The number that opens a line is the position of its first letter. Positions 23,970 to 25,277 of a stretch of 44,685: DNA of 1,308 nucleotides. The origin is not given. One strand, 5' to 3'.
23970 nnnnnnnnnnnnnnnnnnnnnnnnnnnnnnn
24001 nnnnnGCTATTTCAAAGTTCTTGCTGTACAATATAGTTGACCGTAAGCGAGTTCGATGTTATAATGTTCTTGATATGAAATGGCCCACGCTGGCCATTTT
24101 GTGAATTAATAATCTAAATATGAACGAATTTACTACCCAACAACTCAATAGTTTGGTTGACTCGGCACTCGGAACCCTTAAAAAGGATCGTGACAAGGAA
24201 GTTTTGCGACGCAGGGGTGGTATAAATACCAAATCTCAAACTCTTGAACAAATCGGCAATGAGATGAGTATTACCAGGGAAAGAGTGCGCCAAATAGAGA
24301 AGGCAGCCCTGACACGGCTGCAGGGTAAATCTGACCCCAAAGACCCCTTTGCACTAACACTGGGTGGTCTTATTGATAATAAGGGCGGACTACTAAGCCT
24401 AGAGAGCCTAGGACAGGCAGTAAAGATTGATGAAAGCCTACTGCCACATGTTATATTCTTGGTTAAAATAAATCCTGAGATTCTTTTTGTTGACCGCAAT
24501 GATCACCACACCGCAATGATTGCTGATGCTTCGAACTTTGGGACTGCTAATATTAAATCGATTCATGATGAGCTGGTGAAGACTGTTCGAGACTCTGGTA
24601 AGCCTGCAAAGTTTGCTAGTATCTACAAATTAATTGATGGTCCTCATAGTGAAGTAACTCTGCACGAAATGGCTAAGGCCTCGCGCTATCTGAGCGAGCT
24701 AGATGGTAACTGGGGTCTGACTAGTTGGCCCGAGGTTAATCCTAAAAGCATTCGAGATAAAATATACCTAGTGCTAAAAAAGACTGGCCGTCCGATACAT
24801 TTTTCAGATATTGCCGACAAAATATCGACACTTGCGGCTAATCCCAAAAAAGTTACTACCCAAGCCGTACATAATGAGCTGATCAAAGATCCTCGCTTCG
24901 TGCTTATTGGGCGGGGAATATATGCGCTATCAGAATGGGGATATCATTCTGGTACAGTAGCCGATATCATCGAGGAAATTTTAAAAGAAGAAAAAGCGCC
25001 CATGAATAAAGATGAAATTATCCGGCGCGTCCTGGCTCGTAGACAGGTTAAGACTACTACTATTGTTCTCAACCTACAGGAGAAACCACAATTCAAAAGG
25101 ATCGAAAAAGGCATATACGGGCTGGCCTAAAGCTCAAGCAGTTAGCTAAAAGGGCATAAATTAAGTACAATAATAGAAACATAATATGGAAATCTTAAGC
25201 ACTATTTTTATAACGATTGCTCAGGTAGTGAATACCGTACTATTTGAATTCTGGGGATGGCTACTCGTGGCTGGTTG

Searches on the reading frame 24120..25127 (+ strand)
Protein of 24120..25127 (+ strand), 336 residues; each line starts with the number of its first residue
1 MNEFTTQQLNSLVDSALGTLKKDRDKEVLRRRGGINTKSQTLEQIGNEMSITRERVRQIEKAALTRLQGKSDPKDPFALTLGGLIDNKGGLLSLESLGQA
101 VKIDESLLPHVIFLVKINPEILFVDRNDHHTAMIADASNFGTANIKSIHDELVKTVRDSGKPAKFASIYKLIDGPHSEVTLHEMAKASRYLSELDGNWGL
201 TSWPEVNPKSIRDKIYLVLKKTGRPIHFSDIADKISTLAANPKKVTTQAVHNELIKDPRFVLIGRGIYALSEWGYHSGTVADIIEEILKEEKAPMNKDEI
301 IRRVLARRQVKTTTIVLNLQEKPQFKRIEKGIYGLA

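Call 26: search_protein_families(library=pfam, proteins=[window:24120-25127:+])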
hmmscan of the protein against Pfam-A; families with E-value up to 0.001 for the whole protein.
window:24120-25127:+ (336 aa): 2 families
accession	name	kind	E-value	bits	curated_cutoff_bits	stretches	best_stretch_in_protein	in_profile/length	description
PF04545.22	Sigma70_r4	-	2.5e-11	43.3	24.1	1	23-68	7-49/50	Sigma-70, region 4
PF05066.19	HARE-HTH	-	1.7e-10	41.6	25.9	0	213-273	5-71/71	HB1, ASXL, restriction endonuclease HTH domain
